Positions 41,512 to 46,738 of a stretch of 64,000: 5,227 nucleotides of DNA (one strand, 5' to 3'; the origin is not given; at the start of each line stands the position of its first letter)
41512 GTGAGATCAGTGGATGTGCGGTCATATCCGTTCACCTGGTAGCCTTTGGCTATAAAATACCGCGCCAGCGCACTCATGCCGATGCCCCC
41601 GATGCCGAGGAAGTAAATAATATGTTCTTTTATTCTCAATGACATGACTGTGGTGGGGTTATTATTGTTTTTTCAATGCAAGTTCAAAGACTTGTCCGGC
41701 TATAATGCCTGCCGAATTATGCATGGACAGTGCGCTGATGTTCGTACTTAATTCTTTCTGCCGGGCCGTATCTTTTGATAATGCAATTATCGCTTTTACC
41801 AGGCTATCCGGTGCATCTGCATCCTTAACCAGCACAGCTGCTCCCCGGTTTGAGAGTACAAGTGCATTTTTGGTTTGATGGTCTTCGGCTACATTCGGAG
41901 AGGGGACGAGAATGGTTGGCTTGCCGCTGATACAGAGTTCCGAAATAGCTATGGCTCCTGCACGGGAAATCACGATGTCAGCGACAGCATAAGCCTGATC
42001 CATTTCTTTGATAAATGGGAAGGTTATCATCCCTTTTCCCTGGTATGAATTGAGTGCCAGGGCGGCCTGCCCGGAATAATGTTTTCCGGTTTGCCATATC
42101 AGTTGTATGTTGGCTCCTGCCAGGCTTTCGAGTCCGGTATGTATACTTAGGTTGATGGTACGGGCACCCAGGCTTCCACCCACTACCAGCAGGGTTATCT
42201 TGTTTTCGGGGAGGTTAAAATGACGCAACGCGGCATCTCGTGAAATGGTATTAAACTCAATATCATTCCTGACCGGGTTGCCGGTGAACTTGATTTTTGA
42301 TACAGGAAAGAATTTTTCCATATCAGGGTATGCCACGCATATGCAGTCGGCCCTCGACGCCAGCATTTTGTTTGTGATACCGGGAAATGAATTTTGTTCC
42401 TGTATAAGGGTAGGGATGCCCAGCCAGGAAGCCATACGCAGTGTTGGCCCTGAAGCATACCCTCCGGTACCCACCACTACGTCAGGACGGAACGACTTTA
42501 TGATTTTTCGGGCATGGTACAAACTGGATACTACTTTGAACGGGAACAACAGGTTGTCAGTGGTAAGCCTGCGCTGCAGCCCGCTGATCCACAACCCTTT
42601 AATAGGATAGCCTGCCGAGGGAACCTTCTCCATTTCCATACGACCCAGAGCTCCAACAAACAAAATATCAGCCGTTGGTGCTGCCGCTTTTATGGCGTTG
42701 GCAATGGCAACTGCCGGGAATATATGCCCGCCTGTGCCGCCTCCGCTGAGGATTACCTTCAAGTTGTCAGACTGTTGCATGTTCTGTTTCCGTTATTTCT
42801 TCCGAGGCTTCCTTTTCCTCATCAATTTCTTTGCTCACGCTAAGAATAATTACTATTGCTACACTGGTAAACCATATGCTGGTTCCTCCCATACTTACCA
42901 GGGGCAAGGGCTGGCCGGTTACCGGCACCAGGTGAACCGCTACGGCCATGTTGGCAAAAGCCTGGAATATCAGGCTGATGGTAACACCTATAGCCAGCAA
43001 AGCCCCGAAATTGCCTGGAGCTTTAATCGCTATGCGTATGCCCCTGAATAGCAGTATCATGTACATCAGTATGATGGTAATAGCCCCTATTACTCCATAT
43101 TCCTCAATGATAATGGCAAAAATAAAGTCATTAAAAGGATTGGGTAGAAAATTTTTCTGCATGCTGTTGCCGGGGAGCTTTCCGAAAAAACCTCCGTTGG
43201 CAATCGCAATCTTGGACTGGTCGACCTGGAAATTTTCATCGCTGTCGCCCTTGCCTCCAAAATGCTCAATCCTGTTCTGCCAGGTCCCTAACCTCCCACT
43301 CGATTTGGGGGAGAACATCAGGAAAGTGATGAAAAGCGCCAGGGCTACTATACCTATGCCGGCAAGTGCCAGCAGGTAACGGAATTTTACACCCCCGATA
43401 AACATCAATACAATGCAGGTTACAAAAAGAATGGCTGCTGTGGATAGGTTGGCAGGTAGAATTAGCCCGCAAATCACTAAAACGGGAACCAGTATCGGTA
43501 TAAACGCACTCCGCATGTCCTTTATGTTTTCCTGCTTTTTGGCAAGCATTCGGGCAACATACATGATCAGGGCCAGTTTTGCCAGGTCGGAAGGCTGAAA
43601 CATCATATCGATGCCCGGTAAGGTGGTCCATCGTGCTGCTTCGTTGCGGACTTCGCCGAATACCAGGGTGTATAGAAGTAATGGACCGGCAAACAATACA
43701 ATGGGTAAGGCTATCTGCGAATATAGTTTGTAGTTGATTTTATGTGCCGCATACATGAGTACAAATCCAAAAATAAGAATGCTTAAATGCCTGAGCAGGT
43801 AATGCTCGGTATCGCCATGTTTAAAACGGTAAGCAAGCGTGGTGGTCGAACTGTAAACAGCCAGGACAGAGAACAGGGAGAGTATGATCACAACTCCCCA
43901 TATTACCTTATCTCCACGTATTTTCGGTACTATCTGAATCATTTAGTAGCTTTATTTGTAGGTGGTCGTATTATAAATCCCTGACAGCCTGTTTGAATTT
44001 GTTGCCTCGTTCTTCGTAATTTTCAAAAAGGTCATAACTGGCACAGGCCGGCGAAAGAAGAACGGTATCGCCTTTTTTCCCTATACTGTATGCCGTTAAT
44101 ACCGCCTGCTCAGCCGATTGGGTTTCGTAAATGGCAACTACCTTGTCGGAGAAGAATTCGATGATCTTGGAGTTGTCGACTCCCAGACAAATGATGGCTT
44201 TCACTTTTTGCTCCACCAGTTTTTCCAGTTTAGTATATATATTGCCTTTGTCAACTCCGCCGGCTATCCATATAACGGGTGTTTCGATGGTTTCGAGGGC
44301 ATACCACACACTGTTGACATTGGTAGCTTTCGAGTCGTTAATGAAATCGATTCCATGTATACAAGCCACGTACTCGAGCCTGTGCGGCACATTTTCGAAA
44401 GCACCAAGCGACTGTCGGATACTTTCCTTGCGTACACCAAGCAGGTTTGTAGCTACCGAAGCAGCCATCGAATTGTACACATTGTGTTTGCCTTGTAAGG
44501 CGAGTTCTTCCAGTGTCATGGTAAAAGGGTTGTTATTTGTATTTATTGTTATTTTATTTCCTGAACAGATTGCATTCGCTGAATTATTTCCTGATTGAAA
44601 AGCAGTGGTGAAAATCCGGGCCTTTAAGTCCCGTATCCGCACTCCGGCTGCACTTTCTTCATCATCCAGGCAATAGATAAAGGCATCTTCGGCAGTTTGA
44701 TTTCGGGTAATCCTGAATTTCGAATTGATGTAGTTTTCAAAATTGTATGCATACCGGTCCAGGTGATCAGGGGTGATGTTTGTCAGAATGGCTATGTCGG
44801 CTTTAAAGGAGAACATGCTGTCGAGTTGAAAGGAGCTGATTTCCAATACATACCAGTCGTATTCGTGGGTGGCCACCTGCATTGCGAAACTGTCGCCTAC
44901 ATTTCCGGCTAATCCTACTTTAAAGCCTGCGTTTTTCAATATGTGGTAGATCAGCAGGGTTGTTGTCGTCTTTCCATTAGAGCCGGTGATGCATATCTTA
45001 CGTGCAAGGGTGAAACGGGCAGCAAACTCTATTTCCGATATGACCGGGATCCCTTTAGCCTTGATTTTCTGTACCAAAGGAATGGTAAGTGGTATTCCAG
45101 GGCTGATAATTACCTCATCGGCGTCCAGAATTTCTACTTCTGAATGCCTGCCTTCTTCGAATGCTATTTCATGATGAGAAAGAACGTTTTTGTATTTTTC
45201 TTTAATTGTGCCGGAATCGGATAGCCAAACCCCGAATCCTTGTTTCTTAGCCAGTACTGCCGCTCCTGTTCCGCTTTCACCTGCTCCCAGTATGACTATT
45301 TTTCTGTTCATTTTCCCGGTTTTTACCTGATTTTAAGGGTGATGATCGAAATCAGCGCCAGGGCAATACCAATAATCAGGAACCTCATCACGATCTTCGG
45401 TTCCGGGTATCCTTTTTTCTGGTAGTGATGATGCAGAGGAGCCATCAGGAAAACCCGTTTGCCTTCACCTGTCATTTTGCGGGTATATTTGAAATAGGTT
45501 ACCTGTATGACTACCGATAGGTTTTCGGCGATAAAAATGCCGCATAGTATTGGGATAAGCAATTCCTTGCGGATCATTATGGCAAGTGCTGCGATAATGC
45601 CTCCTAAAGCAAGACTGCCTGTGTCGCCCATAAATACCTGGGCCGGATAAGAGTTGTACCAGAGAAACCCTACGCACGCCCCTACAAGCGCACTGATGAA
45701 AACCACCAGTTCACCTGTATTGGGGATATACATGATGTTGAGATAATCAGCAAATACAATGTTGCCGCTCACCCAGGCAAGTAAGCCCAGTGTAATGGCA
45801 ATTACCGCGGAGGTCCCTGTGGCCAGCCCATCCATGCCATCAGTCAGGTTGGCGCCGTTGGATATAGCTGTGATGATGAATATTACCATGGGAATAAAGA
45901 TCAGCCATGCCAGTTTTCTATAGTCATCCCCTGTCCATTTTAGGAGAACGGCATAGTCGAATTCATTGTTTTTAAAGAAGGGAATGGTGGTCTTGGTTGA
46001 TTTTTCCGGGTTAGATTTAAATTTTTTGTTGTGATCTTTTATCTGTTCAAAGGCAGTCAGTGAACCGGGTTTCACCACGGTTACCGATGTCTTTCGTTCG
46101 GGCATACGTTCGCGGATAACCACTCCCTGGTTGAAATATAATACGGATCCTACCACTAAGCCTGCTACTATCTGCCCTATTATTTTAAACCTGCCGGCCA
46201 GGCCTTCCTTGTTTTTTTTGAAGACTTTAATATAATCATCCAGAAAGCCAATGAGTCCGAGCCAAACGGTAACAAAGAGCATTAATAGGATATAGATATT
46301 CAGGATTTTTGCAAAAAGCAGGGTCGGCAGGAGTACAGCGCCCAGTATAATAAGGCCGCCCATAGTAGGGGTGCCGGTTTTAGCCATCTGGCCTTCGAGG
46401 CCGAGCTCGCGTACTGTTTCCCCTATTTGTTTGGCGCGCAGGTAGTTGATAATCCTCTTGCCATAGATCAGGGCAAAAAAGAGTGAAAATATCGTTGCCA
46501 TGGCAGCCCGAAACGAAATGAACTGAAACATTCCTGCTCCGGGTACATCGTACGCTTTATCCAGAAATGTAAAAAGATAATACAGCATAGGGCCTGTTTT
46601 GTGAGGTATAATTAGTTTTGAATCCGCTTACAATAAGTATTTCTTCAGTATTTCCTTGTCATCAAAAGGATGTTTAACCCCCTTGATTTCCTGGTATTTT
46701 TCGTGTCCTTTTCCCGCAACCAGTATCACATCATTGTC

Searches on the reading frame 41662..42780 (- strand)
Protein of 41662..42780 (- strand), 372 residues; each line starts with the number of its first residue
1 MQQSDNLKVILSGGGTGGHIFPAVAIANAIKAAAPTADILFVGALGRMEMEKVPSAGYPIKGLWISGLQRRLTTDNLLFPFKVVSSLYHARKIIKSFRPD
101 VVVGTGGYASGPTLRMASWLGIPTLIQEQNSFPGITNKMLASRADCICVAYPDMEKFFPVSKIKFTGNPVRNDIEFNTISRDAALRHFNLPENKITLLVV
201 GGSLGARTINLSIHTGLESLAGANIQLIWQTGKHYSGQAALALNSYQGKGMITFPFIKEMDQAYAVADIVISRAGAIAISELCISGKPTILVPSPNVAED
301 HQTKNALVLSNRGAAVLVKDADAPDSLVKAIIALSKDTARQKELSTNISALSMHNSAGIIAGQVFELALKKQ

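Call 28: search_protein_families(library=pfam, proteins=[window:41662-42780:-], max_evalue=0.00001)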
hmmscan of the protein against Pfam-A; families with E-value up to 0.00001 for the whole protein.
window:41662-42780:- (372 aa): 2 families
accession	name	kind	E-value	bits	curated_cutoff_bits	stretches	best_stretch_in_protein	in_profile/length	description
PF04101.22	Glyco_tran_28_C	-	2.4e-35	122.4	22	1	196-348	1-154/166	Glycosyltransferase family 28 C-terminal domain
PF03033.26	Glyco_transf_28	-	5.8e-33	114.3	26.2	1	9-147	1-137/139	Glycosyltransferase family 28 N-terminal domain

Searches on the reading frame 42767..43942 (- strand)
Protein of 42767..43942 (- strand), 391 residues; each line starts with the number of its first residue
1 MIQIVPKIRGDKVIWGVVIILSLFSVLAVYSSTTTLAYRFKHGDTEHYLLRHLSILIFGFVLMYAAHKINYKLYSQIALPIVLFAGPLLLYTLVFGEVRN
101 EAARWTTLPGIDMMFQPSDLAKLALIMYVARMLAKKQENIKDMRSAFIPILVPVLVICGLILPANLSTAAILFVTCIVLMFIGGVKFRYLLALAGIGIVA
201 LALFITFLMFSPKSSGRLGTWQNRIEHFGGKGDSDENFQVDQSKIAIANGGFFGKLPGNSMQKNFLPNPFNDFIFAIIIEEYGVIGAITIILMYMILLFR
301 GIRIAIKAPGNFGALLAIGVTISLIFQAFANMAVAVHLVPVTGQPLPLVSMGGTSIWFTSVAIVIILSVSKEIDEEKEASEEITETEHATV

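Call 28: search_protein_families(library=pfam, proteins=[window:42767-43942:-], max_evalue=0.00001)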
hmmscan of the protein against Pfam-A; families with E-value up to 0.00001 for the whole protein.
window:42767-43942:- (391 aa): 1 family
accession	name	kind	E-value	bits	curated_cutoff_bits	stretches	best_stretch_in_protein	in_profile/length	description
PF01098.24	FTSW_RODA_SPOVE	-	3.7e-76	256.9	26.4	1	13-372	3-353/356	Cell cycle protein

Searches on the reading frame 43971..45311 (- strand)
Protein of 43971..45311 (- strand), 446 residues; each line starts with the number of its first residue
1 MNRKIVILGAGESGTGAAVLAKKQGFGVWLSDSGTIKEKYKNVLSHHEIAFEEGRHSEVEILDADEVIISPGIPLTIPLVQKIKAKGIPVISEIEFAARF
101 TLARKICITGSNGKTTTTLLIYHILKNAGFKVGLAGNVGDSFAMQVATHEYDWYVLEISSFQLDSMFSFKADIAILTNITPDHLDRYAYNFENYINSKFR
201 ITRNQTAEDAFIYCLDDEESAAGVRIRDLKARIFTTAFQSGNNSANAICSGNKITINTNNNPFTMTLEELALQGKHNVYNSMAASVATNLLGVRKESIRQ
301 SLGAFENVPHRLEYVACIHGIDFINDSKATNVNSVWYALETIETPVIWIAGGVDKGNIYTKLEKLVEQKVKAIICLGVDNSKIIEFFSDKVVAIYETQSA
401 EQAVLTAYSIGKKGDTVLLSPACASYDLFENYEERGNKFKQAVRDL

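Call 28: search_protein_families(library=pfam, proteins=[window:43971-45311:-], max_evalue=0.00001)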
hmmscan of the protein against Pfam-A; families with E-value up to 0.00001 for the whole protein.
window:43971-45311:- (446 aa): 4 families
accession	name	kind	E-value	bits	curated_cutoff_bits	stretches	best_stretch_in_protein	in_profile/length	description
PF08245.18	Mur_ligase_M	-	1.7e-31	110.2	24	1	108-287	1-199/200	Mur ligase middle domain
PF02875.26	Mur_ligase_C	-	2.2e-11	45.1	28.4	1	310-423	1-127/127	Mur ligase, glutamate ligase domain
PF21799.2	MurD-like_N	-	2.7e-11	44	27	1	4-91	2-87/88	Mur ligase MurD-like, N-terminal domain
PF21377.3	MurD_N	-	6.7e-11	42.5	24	1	4-73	1-70/76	MurD N-terminal domain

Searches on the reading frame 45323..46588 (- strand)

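Call 28: search_protein_families(library=pfam, proteins=[window:45323-46588:-], max_evalue=0.00001)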
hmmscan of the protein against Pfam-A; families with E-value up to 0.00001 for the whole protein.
window:45323-46588:- (421 aa): 1 family
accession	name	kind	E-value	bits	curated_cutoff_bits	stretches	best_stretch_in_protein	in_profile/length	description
PF00953.26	Glycos_transf_4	-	7.8e-30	104.4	27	1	223-339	58-159/160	Glycosyl transferase family 4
